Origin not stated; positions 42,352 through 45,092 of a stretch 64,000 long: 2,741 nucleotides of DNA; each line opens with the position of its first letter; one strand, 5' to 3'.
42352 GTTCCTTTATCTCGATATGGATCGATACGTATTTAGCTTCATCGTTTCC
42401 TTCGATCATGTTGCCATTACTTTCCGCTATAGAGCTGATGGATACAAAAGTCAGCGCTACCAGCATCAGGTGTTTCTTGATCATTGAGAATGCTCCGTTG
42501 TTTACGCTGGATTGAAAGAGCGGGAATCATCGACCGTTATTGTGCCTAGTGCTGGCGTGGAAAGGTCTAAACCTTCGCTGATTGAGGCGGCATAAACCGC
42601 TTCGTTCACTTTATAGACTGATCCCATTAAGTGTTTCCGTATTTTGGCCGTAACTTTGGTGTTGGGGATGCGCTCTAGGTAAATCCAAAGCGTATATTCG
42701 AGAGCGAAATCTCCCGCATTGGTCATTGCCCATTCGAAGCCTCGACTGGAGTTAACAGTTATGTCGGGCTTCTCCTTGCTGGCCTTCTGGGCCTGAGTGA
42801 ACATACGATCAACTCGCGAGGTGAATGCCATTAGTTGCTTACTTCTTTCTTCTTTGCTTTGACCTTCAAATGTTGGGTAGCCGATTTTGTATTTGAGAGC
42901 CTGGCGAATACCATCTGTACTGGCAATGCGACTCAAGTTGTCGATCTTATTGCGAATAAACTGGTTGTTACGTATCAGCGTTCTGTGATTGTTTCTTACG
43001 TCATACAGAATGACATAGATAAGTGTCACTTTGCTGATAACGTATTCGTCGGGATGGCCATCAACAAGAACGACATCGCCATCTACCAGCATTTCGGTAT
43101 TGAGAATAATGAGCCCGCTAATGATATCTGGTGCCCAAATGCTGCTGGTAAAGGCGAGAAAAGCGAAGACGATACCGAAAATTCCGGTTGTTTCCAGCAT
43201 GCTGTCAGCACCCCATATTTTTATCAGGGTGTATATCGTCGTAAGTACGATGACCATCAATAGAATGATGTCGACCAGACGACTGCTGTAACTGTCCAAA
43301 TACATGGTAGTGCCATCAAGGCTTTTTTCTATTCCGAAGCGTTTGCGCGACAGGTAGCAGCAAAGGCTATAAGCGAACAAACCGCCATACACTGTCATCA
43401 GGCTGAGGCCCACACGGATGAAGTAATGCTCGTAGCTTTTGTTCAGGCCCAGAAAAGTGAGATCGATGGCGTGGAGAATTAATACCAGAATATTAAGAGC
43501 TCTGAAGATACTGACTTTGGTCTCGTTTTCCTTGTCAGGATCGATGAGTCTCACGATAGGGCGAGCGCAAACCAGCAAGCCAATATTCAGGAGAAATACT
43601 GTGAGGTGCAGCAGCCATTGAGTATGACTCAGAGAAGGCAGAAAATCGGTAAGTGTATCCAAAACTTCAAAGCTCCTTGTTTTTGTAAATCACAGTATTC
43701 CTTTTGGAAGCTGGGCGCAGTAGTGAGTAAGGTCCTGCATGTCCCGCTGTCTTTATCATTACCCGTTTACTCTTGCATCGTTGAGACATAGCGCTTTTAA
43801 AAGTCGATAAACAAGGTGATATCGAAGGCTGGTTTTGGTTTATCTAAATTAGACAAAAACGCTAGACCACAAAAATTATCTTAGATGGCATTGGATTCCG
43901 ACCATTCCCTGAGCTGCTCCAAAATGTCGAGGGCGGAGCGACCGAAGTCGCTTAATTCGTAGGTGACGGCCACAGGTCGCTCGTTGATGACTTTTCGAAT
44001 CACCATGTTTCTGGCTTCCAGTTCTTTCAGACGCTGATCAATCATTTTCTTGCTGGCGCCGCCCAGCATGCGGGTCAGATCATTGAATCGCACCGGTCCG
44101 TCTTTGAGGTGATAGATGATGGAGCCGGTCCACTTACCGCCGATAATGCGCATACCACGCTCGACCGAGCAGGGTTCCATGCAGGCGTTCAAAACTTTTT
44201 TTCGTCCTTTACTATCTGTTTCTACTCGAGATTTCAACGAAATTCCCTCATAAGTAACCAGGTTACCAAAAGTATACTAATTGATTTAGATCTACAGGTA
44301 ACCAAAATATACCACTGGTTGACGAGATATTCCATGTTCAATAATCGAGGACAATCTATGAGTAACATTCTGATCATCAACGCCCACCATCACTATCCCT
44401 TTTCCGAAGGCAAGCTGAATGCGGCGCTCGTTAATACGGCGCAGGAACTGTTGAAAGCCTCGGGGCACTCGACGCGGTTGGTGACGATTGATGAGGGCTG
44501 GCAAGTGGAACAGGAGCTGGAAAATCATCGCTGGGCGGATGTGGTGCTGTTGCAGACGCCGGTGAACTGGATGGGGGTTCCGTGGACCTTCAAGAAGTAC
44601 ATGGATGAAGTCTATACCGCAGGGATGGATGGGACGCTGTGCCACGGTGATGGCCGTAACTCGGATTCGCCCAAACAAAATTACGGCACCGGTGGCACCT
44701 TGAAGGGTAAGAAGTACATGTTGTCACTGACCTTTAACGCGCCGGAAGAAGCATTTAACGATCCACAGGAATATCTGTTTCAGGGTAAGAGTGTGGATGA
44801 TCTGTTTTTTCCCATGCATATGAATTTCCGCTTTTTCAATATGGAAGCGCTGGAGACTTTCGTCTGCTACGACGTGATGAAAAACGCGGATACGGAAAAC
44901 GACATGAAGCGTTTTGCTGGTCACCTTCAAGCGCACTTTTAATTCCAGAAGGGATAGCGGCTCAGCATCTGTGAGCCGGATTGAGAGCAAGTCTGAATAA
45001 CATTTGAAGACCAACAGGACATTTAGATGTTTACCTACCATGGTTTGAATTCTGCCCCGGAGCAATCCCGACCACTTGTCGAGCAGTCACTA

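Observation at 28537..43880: Island-borne PspA-NfeD-flotillin-giant AAA+ ATPase-rhomboid-MtfA/SEC-C-PLD gene cluster: candidate undescribed membrane-remodelling or defence system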

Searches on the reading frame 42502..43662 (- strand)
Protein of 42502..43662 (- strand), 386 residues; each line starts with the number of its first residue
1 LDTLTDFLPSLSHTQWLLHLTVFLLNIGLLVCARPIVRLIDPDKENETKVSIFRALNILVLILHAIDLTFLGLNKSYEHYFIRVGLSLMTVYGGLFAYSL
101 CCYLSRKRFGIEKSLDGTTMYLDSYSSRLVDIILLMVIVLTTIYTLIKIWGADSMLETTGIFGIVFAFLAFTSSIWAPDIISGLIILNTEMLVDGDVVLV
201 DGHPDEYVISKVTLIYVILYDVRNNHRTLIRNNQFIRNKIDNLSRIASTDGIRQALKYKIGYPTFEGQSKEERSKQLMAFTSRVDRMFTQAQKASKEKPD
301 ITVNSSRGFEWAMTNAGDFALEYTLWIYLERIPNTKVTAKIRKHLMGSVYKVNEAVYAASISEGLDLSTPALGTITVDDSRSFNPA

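Call 4: search_protein_families(library=pfam, proteins=[window:42502-43662:-], max_evalue=0.01)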
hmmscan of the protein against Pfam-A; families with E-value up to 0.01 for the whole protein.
window:42502-43662:- (386 aa): 1 family
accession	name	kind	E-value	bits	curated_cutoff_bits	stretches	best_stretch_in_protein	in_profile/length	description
PF00924.24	MS_channel_2nd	-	0.0049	17.4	20.2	0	179-245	5-68/68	Mechanosensitive ion channel, beta-domain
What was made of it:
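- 42502..43662 (-): Divergent MscS-like membrane protein. Convergent to the operon. Pfam MS_channel_2nd at 17.4 bits, below the cut-off (call 4).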

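Call 36: search_protein_families(library=pfam, proteins=[window:42502-43662:-], max_evalue=10)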
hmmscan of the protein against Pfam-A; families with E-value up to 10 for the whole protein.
window:42502-43662:- (386 aa): 1 family
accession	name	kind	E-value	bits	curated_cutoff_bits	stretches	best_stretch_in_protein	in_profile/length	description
PF00924.24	MS_channel_2nd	-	0.0049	17.4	20.2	1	179-245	5-68/68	Mechanosensitive ion channel, beta-domain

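Call 78: search_solved_structures(query=A8, max_evalue=1)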
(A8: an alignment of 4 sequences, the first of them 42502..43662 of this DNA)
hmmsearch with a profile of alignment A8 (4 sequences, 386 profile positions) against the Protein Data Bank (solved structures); distinct sequences matched with E-value up to 1: 1.
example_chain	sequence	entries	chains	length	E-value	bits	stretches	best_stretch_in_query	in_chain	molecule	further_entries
4het_A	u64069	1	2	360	0.25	13.4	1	193-252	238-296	HYPOTHETICAL GLYCOSIDE HYDROLASE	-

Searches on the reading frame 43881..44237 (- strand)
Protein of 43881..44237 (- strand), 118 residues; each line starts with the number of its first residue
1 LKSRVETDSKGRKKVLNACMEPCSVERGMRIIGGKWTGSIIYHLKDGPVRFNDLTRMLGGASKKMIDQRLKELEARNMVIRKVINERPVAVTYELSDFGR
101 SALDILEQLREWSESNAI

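Call 4: search_protein_families(library=pfam, proteins=[window:43881-44237:-], max_evalue=0.01)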
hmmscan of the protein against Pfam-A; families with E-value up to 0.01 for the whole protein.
window:43881-44237:- (118 aa): 2 families
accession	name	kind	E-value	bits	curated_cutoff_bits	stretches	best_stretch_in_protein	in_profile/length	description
PF01638.23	HxlR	-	1.1e-24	86.5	20.8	1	31-116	1-86/91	HxlR-like helix-turn-helix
PF25213.1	HVO_A0261_N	-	0.0039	17.5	35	0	40-112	16-80/86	HVO_A0261 N-terminal domain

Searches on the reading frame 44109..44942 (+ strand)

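Call 4: search_protein_families(library=pfam, proteins=[window:44109-44942:+], max_evalue=0.01)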
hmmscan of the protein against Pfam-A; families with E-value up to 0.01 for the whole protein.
window:44109-44942:+ (277 aa): 1 family
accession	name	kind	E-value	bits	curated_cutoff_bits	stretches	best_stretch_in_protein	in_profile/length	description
PF02525.22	Flavodoxin_2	-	1.7e-32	113.2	27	1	86-276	2-197/198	Flavodoxin-like fold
